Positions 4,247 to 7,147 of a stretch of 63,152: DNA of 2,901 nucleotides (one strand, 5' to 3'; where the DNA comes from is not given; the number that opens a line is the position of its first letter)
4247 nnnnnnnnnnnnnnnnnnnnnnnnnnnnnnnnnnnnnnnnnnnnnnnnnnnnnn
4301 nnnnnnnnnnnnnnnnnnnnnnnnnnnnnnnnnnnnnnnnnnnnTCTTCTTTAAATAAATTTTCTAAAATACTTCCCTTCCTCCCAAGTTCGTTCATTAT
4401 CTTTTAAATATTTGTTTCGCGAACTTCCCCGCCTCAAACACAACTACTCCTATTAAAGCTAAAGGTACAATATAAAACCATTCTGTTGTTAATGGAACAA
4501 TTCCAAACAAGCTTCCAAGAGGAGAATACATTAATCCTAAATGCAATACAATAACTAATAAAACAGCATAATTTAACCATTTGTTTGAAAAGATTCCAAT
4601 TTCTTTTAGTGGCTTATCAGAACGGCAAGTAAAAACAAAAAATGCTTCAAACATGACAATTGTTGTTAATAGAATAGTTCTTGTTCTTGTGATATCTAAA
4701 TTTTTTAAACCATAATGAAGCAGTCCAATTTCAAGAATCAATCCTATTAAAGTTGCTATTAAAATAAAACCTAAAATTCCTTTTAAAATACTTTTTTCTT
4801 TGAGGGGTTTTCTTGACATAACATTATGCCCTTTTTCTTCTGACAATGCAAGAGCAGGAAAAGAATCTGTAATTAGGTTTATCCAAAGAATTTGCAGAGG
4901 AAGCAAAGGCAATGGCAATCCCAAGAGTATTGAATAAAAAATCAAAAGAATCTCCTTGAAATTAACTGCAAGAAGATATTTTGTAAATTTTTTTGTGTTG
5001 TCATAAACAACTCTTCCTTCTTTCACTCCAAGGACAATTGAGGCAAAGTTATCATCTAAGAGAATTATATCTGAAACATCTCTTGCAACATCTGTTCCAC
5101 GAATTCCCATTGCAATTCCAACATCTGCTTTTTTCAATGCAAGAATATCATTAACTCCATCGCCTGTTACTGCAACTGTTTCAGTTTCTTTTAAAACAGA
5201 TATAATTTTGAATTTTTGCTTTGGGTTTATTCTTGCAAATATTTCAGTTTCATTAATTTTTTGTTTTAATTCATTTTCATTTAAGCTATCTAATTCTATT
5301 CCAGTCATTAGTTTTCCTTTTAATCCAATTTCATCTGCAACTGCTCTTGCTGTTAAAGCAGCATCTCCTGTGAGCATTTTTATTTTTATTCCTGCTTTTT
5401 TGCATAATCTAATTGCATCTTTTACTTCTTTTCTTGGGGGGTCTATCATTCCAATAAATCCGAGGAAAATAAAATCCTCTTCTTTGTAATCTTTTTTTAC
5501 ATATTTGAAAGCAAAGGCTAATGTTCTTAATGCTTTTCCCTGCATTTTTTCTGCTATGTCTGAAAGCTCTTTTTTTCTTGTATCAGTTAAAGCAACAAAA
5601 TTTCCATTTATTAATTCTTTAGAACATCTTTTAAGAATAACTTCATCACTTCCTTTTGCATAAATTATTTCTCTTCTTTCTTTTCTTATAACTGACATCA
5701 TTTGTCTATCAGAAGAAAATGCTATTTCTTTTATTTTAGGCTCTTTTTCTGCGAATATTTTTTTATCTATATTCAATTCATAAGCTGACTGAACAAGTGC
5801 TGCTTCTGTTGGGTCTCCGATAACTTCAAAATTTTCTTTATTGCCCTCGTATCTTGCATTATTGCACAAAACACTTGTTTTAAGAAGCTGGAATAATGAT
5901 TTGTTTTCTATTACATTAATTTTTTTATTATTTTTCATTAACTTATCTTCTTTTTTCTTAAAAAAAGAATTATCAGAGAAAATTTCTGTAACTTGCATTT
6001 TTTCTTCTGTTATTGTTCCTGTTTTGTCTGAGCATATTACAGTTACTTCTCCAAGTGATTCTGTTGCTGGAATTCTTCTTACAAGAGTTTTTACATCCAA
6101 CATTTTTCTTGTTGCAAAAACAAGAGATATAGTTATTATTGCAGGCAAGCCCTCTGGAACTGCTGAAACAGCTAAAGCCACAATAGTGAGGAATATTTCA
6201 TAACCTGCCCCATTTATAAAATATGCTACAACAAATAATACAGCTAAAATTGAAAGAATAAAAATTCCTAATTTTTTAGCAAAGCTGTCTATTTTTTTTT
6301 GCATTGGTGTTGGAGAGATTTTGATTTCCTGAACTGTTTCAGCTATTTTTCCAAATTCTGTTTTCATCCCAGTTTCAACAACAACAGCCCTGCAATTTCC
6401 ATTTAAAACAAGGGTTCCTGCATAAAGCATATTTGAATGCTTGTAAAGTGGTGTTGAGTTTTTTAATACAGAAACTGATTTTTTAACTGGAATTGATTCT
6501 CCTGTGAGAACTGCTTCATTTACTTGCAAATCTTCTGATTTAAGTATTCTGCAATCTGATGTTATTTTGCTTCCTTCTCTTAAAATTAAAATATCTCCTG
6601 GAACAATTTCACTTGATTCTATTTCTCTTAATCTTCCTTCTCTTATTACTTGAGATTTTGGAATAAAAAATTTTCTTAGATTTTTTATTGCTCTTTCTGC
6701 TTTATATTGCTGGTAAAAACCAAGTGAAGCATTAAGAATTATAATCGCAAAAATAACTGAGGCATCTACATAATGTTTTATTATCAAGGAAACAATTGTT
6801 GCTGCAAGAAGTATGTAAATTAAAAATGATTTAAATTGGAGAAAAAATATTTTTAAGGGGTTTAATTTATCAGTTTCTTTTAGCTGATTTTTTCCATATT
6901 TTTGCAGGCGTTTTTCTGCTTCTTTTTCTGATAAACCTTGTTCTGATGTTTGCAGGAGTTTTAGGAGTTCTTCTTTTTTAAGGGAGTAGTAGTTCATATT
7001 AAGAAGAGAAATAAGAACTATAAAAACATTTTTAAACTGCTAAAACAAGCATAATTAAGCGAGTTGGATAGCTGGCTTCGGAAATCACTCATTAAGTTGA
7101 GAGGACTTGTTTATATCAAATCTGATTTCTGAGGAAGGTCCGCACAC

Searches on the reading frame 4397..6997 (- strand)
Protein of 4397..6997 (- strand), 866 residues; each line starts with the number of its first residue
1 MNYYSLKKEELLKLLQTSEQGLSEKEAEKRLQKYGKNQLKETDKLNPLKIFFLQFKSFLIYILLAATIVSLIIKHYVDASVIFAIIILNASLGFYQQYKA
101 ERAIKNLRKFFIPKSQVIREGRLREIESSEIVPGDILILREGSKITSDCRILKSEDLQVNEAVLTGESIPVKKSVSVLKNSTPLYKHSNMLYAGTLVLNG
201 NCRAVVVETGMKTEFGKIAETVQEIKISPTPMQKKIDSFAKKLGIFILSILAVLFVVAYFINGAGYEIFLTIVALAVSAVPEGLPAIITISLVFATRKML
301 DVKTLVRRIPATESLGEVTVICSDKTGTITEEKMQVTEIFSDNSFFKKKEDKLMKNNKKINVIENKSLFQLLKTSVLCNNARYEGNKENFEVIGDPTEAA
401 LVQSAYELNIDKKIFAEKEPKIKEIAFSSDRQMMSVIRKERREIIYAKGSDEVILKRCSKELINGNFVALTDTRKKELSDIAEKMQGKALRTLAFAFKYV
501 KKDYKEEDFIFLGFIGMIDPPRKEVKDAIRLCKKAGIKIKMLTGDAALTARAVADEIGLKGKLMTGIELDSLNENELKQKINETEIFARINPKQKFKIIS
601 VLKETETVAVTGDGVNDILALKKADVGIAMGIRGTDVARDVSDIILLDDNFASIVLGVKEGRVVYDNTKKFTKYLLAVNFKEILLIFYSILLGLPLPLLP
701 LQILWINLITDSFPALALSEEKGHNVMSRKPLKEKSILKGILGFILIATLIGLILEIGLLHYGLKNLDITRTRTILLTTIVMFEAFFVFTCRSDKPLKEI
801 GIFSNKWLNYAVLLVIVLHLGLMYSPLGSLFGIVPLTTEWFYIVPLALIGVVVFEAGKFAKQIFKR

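Call 13: search_protein_families(library=pfam, proteins=[window:4397-6997:-], max_evalue=0.00001)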
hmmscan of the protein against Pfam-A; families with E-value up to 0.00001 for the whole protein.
window:4397-6997:- (866 aa): 5 families
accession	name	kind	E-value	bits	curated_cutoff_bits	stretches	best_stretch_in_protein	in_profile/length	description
PF00122.25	E1-E2_ATPase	-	2.7e-52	177.4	28.1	1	113-299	5-178/181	E1-E2 ATPase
PF00689.26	Cation_ATPase_C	-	2e-35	122.6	27.3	1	695-859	1-174/175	Cation transporting ATPase, C-terminus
PF00690.31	Cation_ATPase_N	-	1.2e-20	73.3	20.4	1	3-70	1-69/69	Cation transporter/ATPase, N-terminus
PF13246.12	Cation_ATPase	-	2.4e-20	72.8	21.7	1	376-460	1-90/91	Cation transport ATPase (P-type)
PF00702.32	Hydrolase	-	2.1e-16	61.3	26.4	1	511-625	87-191/191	haloacid dehalogenase-like hydrolase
